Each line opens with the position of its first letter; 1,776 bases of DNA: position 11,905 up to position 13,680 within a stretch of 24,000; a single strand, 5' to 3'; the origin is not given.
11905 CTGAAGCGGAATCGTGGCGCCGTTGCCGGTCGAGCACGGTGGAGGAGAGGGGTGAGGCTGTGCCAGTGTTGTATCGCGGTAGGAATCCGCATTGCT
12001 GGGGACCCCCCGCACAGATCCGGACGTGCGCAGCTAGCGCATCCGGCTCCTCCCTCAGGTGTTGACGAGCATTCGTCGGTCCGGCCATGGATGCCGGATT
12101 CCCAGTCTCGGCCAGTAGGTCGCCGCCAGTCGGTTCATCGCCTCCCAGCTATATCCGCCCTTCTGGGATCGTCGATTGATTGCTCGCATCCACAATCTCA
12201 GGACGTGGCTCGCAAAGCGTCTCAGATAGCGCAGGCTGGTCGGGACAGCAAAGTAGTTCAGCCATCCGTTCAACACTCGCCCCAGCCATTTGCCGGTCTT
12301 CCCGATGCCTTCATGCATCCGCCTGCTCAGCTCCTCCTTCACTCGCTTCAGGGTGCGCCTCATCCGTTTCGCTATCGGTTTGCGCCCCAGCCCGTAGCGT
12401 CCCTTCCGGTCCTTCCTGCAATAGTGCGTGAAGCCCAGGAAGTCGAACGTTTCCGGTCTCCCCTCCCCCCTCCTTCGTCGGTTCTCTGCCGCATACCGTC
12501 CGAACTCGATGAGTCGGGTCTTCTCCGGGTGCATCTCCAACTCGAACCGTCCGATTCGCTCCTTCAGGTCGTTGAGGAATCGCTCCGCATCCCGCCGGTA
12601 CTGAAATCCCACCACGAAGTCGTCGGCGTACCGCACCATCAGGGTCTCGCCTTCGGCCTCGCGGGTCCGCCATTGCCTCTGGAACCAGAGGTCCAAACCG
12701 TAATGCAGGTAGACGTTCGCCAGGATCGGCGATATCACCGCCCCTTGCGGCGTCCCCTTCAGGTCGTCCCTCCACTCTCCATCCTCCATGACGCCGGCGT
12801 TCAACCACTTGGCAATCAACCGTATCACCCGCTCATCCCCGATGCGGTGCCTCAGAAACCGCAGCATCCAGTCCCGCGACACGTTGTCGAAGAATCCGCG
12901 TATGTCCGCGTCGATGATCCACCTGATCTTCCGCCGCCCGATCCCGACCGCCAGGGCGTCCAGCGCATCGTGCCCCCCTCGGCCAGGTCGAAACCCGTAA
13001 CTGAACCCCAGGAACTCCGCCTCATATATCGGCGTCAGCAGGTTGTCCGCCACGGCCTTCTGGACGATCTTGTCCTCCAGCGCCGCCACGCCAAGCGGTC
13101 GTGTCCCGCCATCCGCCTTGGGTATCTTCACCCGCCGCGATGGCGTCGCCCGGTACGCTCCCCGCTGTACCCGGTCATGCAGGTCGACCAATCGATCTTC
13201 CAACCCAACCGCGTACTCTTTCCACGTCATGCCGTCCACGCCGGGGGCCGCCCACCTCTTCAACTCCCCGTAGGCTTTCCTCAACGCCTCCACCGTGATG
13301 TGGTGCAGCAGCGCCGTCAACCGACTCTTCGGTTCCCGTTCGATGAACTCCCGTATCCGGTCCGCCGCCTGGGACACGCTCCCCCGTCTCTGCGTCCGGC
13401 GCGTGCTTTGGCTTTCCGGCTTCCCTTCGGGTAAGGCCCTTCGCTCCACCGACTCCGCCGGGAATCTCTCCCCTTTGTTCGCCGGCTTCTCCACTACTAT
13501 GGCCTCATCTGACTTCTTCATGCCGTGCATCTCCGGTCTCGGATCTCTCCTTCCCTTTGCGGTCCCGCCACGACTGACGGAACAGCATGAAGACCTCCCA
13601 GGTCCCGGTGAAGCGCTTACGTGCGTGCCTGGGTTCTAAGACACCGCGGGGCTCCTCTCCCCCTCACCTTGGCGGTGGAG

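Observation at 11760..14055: Group II intron inserted exactly 3' of a repeat-borne GC hairpin, with the empty site preserved elsewhere in the window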

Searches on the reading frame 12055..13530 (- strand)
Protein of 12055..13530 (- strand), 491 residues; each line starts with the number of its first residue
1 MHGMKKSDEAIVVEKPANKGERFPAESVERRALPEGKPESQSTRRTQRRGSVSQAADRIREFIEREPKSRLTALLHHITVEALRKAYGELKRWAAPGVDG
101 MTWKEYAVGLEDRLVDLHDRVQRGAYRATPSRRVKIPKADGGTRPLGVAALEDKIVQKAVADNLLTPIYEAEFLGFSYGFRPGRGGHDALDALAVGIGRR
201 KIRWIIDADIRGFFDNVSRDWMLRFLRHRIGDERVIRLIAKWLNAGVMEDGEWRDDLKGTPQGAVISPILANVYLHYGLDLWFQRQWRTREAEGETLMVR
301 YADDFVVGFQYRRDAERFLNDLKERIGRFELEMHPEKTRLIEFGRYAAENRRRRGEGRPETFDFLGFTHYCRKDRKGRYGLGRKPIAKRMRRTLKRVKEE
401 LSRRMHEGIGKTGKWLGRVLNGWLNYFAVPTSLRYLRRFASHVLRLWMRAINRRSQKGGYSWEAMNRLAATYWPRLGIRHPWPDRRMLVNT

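Call 9: search_protein_families(library=pfam, proteins=[window:12055-13530:-])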
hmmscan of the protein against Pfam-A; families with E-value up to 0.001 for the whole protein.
window:12055-13530:- (491 aa): 1 family
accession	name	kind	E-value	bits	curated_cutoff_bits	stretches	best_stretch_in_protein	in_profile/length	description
PF00078.32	RVT_1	-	6.5e-34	117.9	29.6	1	136-368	1-204/205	Reverse transcriptase (RNA-dependent DNA polymerase)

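Call 10: search_protein_families(library=ncbifam, proteins=[window:12055-13530:-])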
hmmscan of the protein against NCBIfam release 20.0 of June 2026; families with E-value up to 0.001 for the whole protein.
window:12055-13530:- (491 aa): 5 families
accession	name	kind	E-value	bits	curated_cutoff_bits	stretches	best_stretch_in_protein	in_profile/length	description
TIGR04416.1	group_II_RT_mat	equivalog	6.5e-106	354.4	300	1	81-454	2-352/353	group II intron reverse transcriptase/maturase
NF041747.1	Drt3a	equivalog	9.7e-15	54.8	200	1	204-376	112-269/412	antiviral reverse transcriptase Drt3a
NF041746.1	Drt2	equivalog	1.8e-12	47.2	390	1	256-404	220-354/416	antiviral reverse transcriptase Drt2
NF038233.2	retron_St85_RT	exception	7.9e-12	45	235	1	133-338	27-210/289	retron St85 family RNA-directed DNA polymerase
NF041749.1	Drt4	equivalog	1.8e-05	23.9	450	1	299-343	225-269/489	antiviral reverse transcriptase Drt4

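Call 11: search_solved_structures(query=window:12055-13530:-, max_evalue=0.00001)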
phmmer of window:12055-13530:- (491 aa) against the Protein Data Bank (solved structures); distinct sequences matched with E-value up to 0.00001: 12.
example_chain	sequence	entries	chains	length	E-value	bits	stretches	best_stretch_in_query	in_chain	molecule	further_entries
7uim_D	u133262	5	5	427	4.9e-47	164.1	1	79-441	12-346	Group II intron reverse transcriptase/maturase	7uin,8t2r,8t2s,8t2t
6ar1_A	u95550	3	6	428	5e-42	147.6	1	93-445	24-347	GsI-IIC RT | Trt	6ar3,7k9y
5hhl_A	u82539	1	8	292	7.8e-42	146.9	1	79-326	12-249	Retron-type reverse transcriptase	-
5hhj_A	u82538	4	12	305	2.4e-41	145.3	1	64-326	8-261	Retron-type reverse transcriptase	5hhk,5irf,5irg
6me0_C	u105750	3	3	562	5.7e-36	127.6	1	93-462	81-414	Maturase reverse transcriptase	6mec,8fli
5g2x_C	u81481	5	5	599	1.2e-31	113.3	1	111-281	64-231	GROUP II INTRON-ENCODED PROTEIN LTRA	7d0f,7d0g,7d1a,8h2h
7kft_D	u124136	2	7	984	8.7e-20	74.2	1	121-344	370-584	Cas6-RT-Cas1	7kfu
9d4s_A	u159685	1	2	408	1.6e-11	46.9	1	104-348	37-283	Group II intron-like 4 reverse transcriptase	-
9d5x_A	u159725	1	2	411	1.6e-11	46.9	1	104-348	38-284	Group II intron-like 4 reverse transcriptase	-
8bgj_A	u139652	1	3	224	2e-08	36.7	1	178-324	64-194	RNA-directed DNA polymerase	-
8ub7_A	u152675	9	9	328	1.2e-07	34.2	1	100-274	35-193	Reverse transcriptase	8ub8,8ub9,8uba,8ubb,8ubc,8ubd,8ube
9ioa_A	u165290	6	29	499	1.7e-07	33.7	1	121-315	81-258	RNA-dependent DNA polymerase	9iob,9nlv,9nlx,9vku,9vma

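Call 12: find_related_loci(query=window:12055-13530:-, collection=genome_contigs, flank=3000)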
Query window:12055-13530:- (491 aa) in genome_contigs; peptide patterns used: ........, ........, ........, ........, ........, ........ (x = any residue, [..] = any of these).
121 stretches matched a pattern; 84 encode a relative of the query (tblastn E <= 1e-3); the best 80 are kept; 79 distinct loci.
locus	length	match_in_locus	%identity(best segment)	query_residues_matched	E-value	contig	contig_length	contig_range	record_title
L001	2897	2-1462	98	5-491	0e+0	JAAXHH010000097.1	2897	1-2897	MAG: Candidatus Latescibacterota bacterium isolate Plut_88884 unfiltered_Plut_88884_genomic_contig_942085, whole genome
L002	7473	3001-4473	71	1-491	0e+0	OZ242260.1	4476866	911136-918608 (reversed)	MAG: bacterium isolate ae33526c-e769-4de9-a2b0-9dbe0155474d genome assembly, chromosome: 1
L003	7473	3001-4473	71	1-491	0e+0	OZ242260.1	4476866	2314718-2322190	MAG: bacterium isolate ae33526c-e769-4de9-a2b0-9dbe0155474d genome assembly, chromosome: 1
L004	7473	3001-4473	70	1-491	0e+0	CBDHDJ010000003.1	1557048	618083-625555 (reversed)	MAG: Alphaproteobacteria bacterium isolate 9f10fd04-5cad-458c-8f3d-6065ca0d4641 genome assembly, contig: contig_3, whole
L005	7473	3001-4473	70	1-491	0e+0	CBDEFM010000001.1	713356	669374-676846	MAG: Alphaproteobacteria bacterium isolate aeb00254-6c42-428d-b364-e2f44f9e6819 genome assembly, contig: contig_1, whole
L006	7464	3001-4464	68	2-489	0e+0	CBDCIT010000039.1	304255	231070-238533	MAG: Alphaproteobacteria bacterium isolate 6f6e3e0c-7eb1-4112-bf4b-d3f3be48152c genome assembly, contig: contig_39, whol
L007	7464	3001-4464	68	2-489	0e+0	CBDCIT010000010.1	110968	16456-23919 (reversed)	MAG: Alphaproteobacteria bacterium isolate 6f6e3e0c-7eb1-4112-bf4b-d3f3be48152c genome assembly, contig: contig_10, whol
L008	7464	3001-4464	68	2-489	0e+0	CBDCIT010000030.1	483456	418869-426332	MAG: Alphaproteobacteria bacterium isolate 6f6e3e0c-7eb1-4112-bf4b-d3f3be48152c genome assembly, contig: contig_30, whol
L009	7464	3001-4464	68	2-489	0e+0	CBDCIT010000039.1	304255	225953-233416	MAG: Alphaproteobacteria bacterium isolate 6f6e3e0c-7eb1-4112-bf4b-d3f3be48152c genome assembly, contig: contig_39, whol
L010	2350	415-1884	67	1-490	0e+0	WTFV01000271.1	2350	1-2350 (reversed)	MAG: Acidobacteria bacterium isolate CO36386bin_12 NODE_20339_length_2350_cov_26.710675, whole genome shotgun sequence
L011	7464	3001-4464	68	2-489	0e+0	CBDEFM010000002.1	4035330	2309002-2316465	MAG: Alphaproteobacteria bacterium isolate aeb00254-6c42-428d-b364-e2f44f9e6819 genome assembly, contig: contig_2, whole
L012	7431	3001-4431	70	15-491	0e+0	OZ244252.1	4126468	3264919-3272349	MAG: uncultured Candidatus Entotheonella sp. isolate 65fe1b67-1d6c-4ee1-a728-c1902880f996 genome assembly, chromosome: 1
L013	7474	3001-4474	73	1-491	0e+0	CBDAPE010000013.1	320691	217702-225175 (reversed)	MAG: Alphaproteobacteria bacterium isolate 460fe2ec-56e0-404b-a524-3616a9fdebbf genome assembly, contig: contig_13, whol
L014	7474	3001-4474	73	1-491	0e+0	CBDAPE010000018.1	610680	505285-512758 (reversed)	MAG: Alphaproteobacteria bacterium isolate 460fe2ec-56e0-404b-a524-3616a9fdebbf genome assembly, contig: contig_18, whol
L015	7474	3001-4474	73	1-491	0e+0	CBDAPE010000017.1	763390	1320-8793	MAG: Alphaproteobacteria bacterium isolate 460fe2ec-56e0-404b-a524-3616a9fdebbf genome assembly, contig: contig_17, whol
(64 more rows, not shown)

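Call 25: find_encoding_contigs(protein=window:12055-13530:-, flank=3000, max_places=10)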
Protein window:12055-13530:- (491 aa): no gene with exactly this product is on record in the collection.

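Call 30: search_dna_similar(query=window:12055-13530:-, collection=plasmids, mode=protein, max_rows=40)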
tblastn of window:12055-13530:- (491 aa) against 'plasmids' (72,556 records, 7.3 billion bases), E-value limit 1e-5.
The search stops at 5000 records and this limit was reached: more records match than are counted here, and every count below describes the 5000 best-scoring records only.
Records with a match: at least 5000; places in all: 7782; records where one place covers at least 80% of the query: 4473.
Best place of each record, by identity: 60-80% 1; <60% 4999.
By first word of the organism name: Klebsiella 3701; Escherichia 255; Enterobacter 137; Sinorhizobium 134; Shigella 93; Rhizobium 60; Citrobacter 51; Bradyrhizobium 47; Salmonella 44; Piscirickettsia 43; and 95 more.
By predicted mobility (MOB-suite, as given by PLSDB): conjugative 2712; mobilizable 1199; non-mobilizable 1089.
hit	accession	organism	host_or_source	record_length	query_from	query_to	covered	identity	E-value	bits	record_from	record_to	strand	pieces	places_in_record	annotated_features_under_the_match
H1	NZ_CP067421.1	Skermanella sp. TT6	Homo sapiens,single cell,skin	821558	1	490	100%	58.2%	3e-165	524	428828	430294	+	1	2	ltrA: group II intron reverse transcriptase/maturase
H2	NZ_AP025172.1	Cupriavidus sp. P-10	-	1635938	1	490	100%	57.8%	8e-162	514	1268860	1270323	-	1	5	none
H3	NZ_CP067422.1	Skermanella sp. TT6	Homo sapiens,single cell,skin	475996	5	490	99%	57.5%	6e-154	492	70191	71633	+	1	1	ltrA: group II intron reverse transcriptase/maturase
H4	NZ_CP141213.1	Sinorhizobium meliloti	alfalfa,Isolate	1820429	1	490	100%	56.9%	8e-153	488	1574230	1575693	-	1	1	none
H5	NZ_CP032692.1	Rhizobium sp. CCGE532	Phaseolus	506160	1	490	100%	56.5%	3e-154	493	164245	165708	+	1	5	ltrA: group II intron reverse transcriptase/maturase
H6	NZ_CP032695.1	Rhizobium jaguaris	Calliandra grandiflora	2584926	1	490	100%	56.3%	2e-154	493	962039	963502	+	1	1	none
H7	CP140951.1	Sinorhizobium meliloti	Medicago lupulina,whole organism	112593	1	490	100%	56.3%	4e-151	484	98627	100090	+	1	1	ltrA: group II intron reverse transcriptase/maturase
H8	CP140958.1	Sinorhizobium meliloti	Medicago lupulina,whole organism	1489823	1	490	100%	56.3%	4e-151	484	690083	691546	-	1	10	ltrA: group II intron reverse transcriptase/maturase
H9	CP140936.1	Sinorhizobium meliloti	Medicago lupulina,whole organism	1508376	1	490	100%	56.3%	4e-151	484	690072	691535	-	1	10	ltrA: group II intron reverse transcriptase/maturase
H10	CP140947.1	Sinorhizobium meliloti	Medicago lupulina,whole organism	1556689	1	490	100%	56.3%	4e-151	484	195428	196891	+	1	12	ltrA: group II intron reverse transcriptase/maturase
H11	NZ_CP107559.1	Methylocystis sp. MJC1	whole organism,Alpine Peat Bogs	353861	5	487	98%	56.7%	2e-152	487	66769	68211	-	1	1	ltrA: group II intron reverse transcriptase/maturase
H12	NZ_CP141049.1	Microvirga lotononidis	-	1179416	1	490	100%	55.9%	1e-157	503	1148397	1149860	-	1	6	none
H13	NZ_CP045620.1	Roseibium aggregatum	-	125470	1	490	100%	55.9%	3e-155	496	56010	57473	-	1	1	ltrA: group II intron reverse transcriptase/maturase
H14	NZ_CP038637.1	Cupriavidus oxalaticus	whole organism,sewage sludge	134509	1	483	98%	56.5%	3e-151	484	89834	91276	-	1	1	ltrA: group II intron reverse transcriptase/maturase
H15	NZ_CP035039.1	Sinorhizobium fredii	single cell,soil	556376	1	490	100%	55.5%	5e-113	491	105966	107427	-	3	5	none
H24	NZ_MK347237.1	Klebsiella pneumoniae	-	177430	1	487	99%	55.6%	2e-139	519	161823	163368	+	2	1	none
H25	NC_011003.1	Burkholderia cenocepacia J2315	-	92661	2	490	100%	55.2%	3e-148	476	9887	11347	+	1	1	ltrA: group II intron reverse transcriptase/maturase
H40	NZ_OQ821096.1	Enterobacter hormaechei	-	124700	1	487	99%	55.2%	3e-153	490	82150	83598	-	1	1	ltrA: group II intron reverse transcriptase/maturase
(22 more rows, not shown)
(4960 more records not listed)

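Call 32: get_annotated_region(hit=H7, flank=1500)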
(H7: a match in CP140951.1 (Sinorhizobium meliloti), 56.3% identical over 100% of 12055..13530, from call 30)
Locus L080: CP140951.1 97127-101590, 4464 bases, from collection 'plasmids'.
description: Sinorhizobium meliloti strain ml59 plasmid pMl2, complete sequence
organism: Sinorhizobium meliloti (NCBI taxid 382)
taxonomy: Bacteria; Pseudomonadota; Alphaproteobacteria; Hyphomicrobiales; Rhizobiaceae; Sinorhizobium; Sinorhizobium meliloti
host: -; source: Medicago lupulina,whole organism; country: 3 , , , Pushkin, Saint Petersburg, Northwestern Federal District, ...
typing (MOB-suite, as given by PLSDB): conjugative; replicon rep_cluster_590; relaxase MOBQ,MOBQ; mating-pair formation MPF_T
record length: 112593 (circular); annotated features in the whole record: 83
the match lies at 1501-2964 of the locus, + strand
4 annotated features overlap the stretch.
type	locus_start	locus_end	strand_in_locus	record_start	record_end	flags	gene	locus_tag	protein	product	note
CDS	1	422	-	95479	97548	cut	-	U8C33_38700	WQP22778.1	recombinase family protein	-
CDS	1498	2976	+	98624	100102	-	ltrA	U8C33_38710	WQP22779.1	group II intron reverse transcriptase/maturase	-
CDS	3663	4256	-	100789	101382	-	-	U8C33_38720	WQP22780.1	recombinase family protein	-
CDS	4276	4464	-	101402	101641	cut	-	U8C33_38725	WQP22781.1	hypothetical protein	-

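Call 33: get_annotated_region(hit=H4, flank=1500)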
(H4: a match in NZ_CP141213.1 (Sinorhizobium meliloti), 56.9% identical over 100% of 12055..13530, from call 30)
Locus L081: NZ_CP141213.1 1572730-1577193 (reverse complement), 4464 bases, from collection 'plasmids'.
description: Sinorhizobium meliloti strain LMB1 plasmid pA, complete sequence
organism: Sinorhizobium meliloti (NCBI taxid 382)
taxonomy: Bacteria; Pseudomonadota; Alphaproteobacteria; Hyphomicrobiales; Rhizobiaceae; Sinorhizobium; Sinorhizobium meliloti
host: -; source: alfalfa,Isolate; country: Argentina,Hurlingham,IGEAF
typing (MOB-suite, as given by PLSDB): conjugative; relaxase MOBQ; mating-pair formation MPF_T
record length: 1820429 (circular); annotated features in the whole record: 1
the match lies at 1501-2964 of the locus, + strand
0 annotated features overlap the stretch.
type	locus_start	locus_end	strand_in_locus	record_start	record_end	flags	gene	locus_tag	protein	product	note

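Call 39: get_annotated_region(hit=H40, flank=2500)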
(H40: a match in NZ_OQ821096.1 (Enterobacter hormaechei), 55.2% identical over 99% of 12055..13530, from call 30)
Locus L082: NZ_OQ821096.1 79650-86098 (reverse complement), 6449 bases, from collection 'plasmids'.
description: Enterobacter hormaechei subsp. hoffmannii strain 11A20CPO020 plasmid p11A20020_A_KPC, complete sequence
organism: Enterobacter hormaechei (NCBI taxid 1812934)
taxonomy: Bacteria; Pseudomonadota; Gammaproteobacteria; Enterobacterales; Enterobacteriaceae; Enterobacter; Enterobacter hormaechei
host: -; source: -; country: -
typing (MOB-suite, as given by PLSDB): non-mobilizable; replicon rep_cluster_2268; mating-pair formation MPF_F
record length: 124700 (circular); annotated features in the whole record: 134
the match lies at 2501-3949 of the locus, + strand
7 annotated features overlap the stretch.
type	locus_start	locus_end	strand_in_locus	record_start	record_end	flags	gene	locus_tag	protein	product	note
CDS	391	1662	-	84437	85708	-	-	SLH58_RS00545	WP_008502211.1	Y-family DNA polymerase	-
CDS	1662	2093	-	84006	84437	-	umuD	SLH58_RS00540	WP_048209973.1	translesion error-prone DNA polymerase V autoproteolytic subunit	-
CDS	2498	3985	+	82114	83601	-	ltrA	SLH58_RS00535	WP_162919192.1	group II intron reverse transcriptase/maturase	GO:0000373 - Group II intron splicing [Evidence IEA]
CDS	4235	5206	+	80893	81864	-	parM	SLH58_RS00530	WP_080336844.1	plasmid segregation protein ParM domain-containing protein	-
CDS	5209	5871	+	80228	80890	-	-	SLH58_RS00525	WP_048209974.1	plasmid partitioning/stability family protein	-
CDS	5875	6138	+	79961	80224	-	-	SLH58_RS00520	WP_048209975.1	hypothetical protein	-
CDS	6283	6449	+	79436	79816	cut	-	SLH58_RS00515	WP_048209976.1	hypothetical protein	-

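Call 40: get_annotated_region(hit=H25, flank=1500)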
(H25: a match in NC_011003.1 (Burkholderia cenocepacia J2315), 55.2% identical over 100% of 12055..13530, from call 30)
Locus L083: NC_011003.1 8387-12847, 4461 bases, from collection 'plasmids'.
description: Burkholderia cenocepacia J2315 plasmid pBCJ2315, complete sequence
organism: Burkholderia cenocepacia J2315 (NCBI taxid 216591)
taxonomy: Bacteria; Pseudomonadota; Betaproteobacteria; Burkholderiales; Burkholderiaceae; Burkholderia; Burkholderia cenocepacia; Burkholderia cenocepacia J2315
host: -; source: -; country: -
typing (MOB-suite, as given by PLSDB): conjugative; replicon rep_cluster_1467; relaxase MOBF; mating-pair formation MPF_F
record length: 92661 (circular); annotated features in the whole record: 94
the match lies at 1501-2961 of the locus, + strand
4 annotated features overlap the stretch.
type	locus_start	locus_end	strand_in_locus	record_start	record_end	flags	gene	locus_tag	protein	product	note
CDS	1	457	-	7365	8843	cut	-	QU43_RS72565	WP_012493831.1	DNA polymerase Y family protein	-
CDS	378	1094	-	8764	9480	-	imuA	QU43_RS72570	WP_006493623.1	translesion DNA synthesis-associated protein ImuA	GO:0051782 - negative regulation of cell division [Evidence IEA]; GO:0009432 - SOS response [Evidence IEA]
CDS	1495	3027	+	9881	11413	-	ltrA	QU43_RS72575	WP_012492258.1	group II intron reverse transcriptase/maturase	GO:0000373 - Group II intron splicing [Evidence IEA]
CDS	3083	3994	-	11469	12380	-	-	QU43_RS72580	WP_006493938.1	SOS response-associated peptidase family protein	GO:0006974 - DNA damage response [Evidence IEA]; GO:0018142 - protein-DNA covalent cross-linking [Evidence IEA]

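Call 52: find_homologous_proteins(query=window:12055-13530:-, max_evalue=1e-100)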
Query window:12055-13530:- (491 aa): 7966 proteins with E <= 1e-100 among 8000 candidates; the best 120 are listed.
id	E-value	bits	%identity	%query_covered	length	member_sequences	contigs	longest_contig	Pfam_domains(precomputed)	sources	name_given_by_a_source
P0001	0.0e+0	1108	98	100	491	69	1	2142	PF00078.33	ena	-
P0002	2.4e-291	985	87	100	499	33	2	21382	PF00078.33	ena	-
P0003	7.8e-270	914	-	-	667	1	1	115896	PF00078.33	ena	-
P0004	1.5e-248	844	74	100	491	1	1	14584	PF00078.33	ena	-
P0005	2.6e-248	843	75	100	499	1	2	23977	PF00078.33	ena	-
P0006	1.9e-247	840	74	100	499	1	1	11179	PF00078.33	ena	-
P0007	8.7e-245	831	72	100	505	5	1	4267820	PF00078.33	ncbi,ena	-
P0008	1.7e-244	830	72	100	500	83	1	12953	PF00078.33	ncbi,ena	-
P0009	2.6e-244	830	72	100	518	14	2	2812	PF00078.33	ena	-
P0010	2.0e-243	827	72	100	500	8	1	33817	PF00078.33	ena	-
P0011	3.0e-241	820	71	100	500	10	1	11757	PF00078.33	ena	-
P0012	1.0e-240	818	72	100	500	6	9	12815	PF00078.33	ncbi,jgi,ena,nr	ncbi:MAG: group II intron reverse transcriptase/maturase [Chloroflexi bacterium]|nr:group II intron 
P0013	1.4e-240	817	71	100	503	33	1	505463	PF00078.33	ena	-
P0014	1.6e-240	817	71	99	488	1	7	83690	PF00078.33,PF08388.17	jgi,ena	-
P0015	1.8e-240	817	72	100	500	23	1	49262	PF00078.33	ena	-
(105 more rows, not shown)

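Call 53: find_encoding_contigs(protein=P0001, flank=3000, max_places=10)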
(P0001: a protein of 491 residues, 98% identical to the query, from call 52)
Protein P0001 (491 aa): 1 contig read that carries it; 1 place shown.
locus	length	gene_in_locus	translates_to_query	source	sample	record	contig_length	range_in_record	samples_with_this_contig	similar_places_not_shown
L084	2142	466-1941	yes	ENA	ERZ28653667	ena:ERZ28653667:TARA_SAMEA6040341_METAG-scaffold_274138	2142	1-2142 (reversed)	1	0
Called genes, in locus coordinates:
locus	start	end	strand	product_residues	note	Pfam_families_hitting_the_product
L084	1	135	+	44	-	?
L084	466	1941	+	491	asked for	PF00078:RVT_1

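Call 54: find_encoding_contigs(protein=P0002, flank=3000, max_places=10)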
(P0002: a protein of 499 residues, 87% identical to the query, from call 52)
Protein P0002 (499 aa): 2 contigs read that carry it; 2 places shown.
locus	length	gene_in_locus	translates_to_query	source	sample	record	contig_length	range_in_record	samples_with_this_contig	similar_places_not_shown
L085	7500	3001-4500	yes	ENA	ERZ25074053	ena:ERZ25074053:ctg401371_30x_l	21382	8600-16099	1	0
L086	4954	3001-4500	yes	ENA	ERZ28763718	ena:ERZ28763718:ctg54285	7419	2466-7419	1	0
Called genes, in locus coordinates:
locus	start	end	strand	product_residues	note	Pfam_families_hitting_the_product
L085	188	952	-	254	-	-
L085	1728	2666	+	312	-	PF05598:DUF772, PF01609:DDE_Tnp_1 (weak)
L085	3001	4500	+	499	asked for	PF00078:RVT_1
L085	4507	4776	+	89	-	PF01609:DDE_Tnp_1 (weak), PF13751:DDE_Tnp_1_6 (weak)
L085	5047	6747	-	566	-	PF00704:Glyco_hydro_18 (faint)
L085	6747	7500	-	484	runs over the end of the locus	PF07394:DUF1501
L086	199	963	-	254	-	-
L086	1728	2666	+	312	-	PF05598:DUF772, PF01609:DDE_Tnp_1 (weak)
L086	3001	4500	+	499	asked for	PF00078:RVT_1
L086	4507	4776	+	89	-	PF01609:DDE_Tnp_1 (weak), PF13751:DDE_Tnp_1_6 (weak)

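Call 55: list_cluster_members(proteins=[P0001])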
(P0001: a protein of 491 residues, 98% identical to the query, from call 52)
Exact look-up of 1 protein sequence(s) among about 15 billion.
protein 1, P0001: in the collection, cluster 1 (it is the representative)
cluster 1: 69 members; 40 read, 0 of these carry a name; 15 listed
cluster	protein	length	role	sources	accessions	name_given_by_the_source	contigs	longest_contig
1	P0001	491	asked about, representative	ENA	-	-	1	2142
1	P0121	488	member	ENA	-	-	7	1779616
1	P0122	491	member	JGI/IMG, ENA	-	-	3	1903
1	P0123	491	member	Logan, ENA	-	-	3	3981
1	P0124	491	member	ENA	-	-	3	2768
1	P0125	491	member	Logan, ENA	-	-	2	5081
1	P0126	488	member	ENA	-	-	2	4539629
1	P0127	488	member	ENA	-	-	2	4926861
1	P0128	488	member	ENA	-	-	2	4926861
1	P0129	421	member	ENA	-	-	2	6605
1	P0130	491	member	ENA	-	-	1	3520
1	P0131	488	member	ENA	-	-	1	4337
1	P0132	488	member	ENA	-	-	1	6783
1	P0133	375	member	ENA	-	-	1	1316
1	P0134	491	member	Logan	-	-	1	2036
